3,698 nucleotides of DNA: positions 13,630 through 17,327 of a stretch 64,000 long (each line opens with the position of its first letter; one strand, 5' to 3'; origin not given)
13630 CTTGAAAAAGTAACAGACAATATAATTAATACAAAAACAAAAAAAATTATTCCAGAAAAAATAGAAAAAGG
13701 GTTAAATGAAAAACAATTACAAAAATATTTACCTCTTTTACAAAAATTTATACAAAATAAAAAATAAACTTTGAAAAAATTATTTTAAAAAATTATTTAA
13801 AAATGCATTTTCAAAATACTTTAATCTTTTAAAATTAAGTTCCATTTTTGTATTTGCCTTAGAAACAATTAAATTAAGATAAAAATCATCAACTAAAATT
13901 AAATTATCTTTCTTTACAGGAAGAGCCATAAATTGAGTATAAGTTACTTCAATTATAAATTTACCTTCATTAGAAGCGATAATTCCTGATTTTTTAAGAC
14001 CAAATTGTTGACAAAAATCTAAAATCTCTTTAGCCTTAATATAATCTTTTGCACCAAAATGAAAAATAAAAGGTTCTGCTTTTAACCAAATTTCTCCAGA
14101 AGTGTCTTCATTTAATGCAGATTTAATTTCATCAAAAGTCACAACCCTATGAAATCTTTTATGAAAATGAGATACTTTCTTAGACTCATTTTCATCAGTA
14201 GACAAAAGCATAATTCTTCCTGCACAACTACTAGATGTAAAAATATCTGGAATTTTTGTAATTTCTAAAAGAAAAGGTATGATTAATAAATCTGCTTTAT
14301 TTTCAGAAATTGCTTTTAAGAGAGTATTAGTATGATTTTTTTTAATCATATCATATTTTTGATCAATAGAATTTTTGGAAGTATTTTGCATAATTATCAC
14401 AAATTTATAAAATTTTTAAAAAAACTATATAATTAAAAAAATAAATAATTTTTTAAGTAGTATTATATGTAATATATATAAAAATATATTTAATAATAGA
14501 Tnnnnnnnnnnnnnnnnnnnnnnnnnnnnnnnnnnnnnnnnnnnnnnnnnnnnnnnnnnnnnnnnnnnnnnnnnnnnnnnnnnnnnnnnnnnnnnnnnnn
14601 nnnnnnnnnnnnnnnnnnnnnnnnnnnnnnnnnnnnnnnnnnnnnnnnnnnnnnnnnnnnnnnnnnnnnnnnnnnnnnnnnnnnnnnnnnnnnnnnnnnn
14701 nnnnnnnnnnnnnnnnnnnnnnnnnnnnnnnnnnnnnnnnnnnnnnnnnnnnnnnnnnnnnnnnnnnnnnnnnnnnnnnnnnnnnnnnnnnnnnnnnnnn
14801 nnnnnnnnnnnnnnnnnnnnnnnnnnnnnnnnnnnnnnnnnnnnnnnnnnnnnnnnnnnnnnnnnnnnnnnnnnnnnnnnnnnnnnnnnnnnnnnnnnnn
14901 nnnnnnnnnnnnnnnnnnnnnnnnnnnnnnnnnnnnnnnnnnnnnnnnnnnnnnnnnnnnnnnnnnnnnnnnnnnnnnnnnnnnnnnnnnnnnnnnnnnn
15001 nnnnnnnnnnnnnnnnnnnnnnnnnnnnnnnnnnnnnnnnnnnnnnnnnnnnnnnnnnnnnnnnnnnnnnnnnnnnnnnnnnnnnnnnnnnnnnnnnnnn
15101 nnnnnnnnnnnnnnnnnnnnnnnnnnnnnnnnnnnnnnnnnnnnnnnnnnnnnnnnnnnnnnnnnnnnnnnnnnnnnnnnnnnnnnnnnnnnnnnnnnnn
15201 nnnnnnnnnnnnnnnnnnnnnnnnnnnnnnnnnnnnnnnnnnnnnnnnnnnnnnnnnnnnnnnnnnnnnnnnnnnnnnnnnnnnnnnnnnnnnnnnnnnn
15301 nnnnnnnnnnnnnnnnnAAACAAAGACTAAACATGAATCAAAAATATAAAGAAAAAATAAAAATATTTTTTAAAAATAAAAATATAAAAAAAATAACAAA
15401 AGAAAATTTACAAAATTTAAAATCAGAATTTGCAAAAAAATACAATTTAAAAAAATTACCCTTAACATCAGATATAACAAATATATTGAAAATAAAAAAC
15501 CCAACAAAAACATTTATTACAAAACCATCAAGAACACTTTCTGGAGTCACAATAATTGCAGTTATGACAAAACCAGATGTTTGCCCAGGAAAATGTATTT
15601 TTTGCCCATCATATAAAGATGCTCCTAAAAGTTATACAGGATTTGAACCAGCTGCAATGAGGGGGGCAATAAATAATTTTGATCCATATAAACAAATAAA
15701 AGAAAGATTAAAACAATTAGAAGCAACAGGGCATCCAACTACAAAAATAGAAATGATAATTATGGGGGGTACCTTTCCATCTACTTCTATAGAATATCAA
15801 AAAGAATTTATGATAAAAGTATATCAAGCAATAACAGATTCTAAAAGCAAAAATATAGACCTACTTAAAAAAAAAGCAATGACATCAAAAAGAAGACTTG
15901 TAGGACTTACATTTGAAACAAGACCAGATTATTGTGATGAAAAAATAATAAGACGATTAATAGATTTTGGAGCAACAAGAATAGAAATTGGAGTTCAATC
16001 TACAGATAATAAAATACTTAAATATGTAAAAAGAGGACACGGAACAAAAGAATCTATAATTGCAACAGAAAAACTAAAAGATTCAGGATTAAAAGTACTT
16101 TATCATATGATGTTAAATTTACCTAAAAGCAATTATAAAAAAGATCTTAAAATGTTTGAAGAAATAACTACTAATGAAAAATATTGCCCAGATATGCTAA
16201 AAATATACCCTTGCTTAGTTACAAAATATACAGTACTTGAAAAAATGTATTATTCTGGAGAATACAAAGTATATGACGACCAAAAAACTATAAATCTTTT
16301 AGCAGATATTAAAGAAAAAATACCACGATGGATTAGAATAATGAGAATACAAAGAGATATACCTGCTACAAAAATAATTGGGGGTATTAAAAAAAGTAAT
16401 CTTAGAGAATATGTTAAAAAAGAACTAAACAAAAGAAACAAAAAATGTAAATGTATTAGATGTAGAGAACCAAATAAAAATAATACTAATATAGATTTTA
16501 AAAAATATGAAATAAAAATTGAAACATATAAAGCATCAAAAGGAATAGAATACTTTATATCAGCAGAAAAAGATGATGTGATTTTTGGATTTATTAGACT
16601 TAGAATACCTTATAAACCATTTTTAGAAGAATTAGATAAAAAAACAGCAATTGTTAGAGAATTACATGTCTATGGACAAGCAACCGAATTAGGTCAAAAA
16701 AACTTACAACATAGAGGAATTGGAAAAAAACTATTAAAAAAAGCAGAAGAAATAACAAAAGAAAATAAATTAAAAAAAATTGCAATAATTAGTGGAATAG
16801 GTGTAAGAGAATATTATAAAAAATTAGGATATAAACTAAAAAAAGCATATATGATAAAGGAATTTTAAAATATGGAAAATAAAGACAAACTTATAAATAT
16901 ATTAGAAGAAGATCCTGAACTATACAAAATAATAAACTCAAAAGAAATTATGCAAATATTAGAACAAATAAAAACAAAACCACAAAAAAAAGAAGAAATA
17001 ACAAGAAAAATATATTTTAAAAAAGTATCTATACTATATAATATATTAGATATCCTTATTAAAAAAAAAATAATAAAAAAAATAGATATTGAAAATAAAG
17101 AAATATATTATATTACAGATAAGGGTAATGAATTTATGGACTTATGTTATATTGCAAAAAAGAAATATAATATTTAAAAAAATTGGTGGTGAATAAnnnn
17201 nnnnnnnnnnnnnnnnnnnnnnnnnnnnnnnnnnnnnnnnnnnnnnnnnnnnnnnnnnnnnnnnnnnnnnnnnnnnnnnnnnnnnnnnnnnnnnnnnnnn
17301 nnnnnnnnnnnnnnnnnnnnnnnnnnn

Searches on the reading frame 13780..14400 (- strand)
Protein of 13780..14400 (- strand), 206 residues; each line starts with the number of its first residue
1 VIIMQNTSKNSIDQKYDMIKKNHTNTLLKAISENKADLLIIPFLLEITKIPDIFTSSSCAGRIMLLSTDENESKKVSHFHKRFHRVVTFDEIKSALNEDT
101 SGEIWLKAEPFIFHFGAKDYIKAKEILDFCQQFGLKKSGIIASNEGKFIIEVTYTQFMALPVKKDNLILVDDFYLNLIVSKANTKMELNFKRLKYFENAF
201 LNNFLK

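Call 14: search_protein_families(library=pfam, proteins=[window:13780-14400:-], max_evalue=0.001)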
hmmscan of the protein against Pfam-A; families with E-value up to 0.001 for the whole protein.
window:13780-14400:- (206 aa): 1 family
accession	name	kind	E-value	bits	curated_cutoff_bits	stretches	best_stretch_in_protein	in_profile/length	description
PF02676.19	TYW3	-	5.6e-34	117.8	27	1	19-200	7-209/211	Methyltransferase TYW3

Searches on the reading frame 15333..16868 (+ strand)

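Call 15: search_protein_families(library=pfam, proteins=[window:15333-16868:+], max_evalue=0.001)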
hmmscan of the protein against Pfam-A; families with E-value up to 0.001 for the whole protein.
window:15333-16868:+ (511 aa): 5 families
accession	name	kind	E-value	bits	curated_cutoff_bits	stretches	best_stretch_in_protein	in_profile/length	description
PF16199.10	Radical_SAM_C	-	2.2e-23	82.6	31.9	1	286-366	1-84/85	Radical_SAM C-terminal domain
PF04055.27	Radical_SAM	-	9.2e-19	68.7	29.5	1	82-270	5-158/166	Radical SAM superfamily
PF00583.31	Acetyltransf_1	-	3.7e-09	37.3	20.7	1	402-500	31-116/116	Acetyltransferase (GNAT) family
PF13673.13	Acetyltransf_10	-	6.9e-06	26.5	23.6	1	456-501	61-108/128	Acetyltransferase (GNAT) domain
PF13508.13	Acetyltransf_7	-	2.7e-05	24.9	27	1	407-501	4-83/84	Acetyltransferase (GNAT) domain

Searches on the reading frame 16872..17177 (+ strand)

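Call 15: search_protein_families(library=pfam, proteins=[window:16872-17177:+], max_evalue=0.001)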
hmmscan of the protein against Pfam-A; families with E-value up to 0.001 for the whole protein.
window:16872-17177:+ (101 aa): 1 family
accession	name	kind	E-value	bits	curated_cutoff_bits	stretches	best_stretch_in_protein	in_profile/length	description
PF14947.12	HTH_45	-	2.6e-06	27.8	25.5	1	26-93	8-70/77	Winged helix-turn-helix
